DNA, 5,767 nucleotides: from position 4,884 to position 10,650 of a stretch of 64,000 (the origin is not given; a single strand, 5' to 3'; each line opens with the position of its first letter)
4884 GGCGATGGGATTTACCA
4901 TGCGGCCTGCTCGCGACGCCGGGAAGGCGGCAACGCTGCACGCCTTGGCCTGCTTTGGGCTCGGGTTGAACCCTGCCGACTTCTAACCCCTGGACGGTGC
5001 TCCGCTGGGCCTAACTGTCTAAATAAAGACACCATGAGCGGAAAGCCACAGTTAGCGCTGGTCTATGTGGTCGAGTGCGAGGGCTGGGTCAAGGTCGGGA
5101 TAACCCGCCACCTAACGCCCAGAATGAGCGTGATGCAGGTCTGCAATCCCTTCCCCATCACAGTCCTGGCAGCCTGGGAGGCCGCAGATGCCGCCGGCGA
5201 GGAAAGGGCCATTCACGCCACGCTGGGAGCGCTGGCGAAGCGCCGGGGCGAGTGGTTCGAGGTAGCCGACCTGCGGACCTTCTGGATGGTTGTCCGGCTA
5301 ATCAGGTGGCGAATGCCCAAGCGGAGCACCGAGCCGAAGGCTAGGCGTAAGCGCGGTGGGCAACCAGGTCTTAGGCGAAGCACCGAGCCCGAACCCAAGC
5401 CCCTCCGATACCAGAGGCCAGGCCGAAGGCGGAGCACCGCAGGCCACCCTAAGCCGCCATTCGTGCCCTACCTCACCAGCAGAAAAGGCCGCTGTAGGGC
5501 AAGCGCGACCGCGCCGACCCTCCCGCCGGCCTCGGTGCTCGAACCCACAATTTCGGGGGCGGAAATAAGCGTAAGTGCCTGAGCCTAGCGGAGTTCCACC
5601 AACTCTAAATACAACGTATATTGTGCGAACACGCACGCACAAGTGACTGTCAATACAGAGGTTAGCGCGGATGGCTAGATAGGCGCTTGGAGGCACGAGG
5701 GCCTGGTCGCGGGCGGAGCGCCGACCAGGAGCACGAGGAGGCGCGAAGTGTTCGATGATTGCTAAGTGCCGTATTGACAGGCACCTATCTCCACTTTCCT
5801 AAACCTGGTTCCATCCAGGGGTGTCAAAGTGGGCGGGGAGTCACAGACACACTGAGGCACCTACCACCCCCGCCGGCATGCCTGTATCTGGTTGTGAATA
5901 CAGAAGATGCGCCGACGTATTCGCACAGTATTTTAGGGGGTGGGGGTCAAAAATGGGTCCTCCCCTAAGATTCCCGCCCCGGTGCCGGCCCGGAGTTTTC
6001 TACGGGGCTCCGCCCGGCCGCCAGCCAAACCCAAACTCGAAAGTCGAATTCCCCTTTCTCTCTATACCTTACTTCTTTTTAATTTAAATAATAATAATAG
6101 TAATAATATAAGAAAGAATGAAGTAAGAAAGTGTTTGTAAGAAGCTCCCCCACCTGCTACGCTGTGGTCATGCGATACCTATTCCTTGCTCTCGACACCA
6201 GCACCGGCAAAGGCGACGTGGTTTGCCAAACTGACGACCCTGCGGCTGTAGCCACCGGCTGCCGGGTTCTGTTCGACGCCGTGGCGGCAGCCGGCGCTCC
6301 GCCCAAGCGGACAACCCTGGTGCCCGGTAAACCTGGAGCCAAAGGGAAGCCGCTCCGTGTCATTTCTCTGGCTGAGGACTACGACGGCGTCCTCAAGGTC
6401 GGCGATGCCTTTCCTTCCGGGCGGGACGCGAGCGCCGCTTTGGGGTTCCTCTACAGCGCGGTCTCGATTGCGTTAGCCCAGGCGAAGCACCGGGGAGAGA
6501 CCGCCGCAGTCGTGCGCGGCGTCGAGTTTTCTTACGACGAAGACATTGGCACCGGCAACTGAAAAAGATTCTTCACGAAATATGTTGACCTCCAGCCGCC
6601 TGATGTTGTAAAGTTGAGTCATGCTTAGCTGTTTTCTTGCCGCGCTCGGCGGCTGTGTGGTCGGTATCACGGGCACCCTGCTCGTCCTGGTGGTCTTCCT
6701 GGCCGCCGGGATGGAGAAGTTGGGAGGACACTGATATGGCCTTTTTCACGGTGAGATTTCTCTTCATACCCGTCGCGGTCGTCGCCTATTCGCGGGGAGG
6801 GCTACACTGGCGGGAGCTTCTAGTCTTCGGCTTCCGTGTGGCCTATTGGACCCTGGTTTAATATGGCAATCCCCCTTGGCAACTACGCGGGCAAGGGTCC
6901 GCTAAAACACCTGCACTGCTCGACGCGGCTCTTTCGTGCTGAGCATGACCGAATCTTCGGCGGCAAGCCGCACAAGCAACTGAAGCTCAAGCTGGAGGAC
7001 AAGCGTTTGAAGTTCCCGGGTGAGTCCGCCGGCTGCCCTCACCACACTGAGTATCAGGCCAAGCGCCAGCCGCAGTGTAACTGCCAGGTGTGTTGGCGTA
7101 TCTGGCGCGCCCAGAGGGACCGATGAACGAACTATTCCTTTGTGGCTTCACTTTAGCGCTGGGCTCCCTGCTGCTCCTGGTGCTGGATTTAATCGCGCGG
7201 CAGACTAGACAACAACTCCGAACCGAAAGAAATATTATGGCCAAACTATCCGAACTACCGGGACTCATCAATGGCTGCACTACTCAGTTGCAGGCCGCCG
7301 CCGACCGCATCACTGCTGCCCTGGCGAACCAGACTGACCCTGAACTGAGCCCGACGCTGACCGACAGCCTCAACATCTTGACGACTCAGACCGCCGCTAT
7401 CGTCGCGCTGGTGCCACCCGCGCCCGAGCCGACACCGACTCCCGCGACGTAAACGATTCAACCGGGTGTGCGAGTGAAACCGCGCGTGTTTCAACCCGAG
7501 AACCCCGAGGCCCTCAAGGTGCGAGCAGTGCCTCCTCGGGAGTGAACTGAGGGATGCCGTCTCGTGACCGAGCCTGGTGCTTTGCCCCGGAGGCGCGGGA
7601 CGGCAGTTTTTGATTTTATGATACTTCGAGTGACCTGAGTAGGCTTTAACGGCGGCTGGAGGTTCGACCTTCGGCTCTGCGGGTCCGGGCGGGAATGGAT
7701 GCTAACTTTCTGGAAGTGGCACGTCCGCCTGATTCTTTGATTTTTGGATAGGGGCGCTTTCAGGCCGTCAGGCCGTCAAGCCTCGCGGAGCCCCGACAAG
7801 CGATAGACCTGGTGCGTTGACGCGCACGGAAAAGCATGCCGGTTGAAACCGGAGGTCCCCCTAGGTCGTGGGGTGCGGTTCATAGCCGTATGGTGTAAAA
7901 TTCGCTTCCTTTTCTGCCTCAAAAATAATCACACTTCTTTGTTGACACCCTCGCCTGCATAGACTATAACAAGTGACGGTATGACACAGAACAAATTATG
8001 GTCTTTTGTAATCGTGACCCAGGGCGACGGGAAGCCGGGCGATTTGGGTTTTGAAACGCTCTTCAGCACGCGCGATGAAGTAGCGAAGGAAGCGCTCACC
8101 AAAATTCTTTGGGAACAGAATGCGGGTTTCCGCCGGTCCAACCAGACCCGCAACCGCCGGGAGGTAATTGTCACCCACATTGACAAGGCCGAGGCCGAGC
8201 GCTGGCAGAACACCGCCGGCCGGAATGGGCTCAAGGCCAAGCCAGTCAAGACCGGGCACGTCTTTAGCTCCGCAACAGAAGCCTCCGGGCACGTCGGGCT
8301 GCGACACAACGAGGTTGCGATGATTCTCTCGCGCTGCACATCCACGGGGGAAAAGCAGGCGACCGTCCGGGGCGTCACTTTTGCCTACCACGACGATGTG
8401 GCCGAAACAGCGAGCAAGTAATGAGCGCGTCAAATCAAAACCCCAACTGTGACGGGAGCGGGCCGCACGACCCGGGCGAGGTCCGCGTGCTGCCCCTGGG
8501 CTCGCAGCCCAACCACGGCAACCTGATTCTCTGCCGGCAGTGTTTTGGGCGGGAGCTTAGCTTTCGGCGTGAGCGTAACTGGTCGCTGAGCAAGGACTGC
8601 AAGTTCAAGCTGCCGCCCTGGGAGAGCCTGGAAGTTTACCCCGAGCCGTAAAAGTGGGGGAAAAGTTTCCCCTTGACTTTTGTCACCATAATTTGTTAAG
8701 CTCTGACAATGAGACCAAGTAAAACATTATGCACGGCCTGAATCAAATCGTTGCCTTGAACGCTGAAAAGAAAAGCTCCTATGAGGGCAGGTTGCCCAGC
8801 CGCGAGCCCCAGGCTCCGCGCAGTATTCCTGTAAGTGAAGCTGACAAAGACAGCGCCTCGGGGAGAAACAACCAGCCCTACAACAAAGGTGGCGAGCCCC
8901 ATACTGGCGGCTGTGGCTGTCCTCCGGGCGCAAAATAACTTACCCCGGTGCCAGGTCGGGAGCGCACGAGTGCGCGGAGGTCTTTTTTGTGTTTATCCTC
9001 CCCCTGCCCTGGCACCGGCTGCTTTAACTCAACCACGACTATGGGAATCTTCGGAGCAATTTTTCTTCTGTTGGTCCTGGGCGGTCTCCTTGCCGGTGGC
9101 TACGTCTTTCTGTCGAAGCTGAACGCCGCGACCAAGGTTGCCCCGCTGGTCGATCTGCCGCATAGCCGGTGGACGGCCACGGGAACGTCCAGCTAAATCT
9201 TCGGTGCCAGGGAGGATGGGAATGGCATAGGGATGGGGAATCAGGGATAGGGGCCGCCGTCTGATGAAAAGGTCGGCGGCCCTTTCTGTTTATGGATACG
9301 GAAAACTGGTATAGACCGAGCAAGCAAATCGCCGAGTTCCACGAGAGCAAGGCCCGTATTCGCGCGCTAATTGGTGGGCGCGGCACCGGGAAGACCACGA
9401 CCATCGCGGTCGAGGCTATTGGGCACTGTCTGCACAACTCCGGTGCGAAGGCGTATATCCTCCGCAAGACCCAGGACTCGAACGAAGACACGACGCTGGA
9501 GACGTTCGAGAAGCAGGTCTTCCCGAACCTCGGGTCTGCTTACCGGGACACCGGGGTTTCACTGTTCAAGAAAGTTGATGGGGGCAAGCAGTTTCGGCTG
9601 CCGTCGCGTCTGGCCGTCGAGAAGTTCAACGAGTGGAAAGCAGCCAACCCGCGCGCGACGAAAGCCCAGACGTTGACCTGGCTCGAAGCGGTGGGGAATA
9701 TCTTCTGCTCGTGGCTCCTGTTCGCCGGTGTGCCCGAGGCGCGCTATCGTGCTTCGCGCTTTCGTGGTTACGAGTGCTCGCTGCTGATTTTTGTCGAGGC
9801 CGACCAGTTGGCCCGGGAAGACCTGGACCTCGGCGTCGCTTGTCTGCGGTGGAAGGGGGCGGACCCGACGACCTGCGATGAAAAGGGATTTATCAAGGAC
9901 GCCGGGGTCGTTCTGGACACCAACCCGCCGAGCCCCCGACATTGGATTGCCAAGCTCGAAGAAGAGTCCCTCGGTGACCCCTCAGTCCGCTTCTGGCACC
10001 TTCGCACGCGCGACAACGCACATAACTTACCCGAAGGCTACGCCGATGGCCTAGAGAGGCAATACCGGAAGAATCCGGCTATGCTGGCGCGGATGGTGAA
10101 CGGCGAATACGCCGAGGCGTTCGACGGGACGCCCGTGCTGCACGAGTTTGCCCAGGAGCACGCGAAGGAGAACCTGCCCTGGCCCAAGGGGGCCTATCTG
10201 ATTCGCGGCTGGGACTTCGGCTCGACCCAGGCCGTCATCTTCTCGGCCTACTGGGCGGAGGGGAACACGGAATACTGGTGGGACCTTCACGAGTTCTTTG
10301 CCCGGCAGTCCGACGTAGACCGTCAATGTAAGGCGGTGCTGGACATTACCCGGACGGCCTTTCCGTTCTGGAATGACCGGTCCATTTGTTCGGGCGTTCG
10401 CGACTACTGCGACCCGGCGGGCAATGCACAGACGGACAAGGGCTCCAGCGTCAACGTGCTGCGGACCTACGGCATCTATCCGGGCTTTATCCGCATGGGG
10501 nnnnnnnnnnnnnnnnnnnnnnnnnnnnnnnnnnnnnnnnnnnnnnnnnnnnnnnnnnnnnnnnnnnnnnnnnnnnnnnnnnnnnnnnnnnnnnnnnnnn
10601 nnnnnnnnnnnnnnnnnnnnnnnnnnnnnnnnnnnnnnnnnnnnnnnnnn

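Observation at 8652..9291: Structured ~640-nt leader ending in a strong terminator that abuts the terminase ATG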

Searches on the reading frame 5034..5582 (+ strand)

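Call 37: search_protein_families(library=pfam, proteins=[window:5034-5582:+], max_evalue=0.001)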
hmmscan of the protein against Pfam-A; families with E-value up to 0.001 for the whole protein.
window:5034-5582:+ (182 aa): 2 families
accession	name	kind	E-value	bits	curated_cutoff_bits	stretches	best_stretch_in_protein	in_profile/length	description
PF10544.15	T5orf172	-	1.3e-07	32.4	20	1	10-78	3-89/101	T5orf172 domain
PF13455.12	MUG113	-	6.5e-07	30.3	22.3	1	19-79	1-63/73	Meiotically up-regulated gene 113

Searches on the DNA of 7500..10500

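Call 3: search_rna_families(source=window, start=7500, end=10500, threshold=evalue, max_evalue=10, show_alignments=3)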
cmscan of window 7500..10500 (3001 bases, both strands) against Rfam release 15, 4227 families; matches with E-value up to 10: 2.
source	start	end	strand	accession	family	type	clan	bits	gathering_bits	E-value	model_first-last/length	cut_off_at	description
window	9253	9385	+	RF02645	Cis2_sRNA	Gene; sRNA;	-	23.2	50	0.066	1-153/153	no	Ruegeria cis2 sRNA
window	9146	9315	+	RF01946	KCNQ1OT1_1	Gene; lncRNA;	-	15.3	70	0.029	1-464/464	no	KCNQ1 overlapping transcript 1 conserved region 1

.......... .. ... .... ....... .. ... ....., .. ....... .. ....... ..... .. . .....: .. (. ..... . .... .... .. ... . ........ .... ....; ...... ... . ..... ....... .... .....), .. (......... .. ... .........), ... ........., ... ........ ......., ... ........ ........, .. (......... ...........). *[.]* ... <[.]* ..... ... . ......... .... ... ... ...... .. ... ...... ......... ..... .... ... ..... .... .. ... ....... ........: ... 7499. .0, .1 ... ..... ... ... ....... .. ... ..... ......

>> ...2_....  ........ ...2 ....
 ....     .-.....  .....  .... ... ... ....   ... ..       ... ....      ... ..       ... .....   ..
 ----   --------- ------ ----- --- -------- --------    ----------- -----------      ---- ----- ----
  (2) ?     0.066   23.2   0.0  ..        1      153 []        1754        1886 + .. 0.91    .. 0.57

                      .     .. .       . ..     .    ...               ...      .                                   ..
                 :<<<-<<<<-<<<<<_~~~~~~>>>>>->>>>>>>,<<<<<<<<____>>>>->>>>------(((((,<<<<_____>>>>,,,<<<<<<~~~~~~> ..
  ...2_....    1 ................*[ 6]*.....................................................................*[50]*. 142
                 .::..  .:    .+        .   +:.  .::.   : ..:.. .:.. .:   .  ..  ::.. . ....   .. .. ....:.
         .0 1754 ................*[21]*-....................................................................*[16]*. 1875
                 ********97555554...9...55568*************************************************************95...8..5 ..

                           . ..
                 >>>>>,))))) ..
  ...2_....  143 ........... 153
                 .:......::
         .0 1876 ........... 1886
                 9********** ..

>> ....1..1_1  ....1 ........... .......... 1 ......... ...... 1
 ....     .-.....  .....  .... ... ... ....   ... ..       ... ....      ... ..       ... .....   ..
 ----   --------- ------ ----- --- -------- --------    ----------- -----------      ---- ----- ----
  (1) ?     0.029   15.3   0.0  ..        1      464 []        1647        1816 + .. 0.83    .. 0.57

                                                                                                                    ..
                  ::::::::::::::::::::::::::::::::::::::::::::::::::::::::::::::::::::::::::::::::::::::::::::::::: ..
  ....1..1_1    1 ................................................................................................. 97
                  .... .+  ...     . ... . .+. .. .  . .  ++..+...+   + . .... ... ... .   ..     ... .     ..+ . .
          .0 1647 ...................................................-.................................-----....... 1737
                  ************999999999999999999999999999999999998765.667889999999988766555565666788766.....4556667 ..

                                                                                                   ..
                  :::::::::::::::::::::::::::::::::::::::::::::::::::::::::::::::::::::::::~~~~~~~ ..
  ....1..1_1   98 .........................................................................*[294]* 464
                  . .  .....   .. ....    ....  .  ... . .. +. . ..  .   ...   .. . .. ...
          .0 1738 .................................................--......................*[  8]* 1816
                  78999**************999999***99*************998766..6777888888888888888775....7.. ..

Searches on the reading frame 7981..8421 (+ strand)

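Call 9: search_protein_families(library=pfam, proteins=[window:7981-8421:+], max_evalue=0.1)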
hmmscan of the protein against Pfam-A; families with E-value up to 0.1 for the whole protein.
window:7981-8421:+ (146 aa): 0 families

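Call 32: search_protein_families(library=phrogs, proteins=[window:7981-8421:+], max_evalue=0.1)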
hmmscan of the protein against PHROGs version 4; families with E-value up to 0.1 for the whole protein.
window:7981-8421:+ (146 aa): 1 family
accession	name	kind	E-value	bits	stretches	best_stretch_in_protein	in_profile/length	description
phrog_27048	-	unknown function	0.057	14.7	1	41-125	6-86/127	-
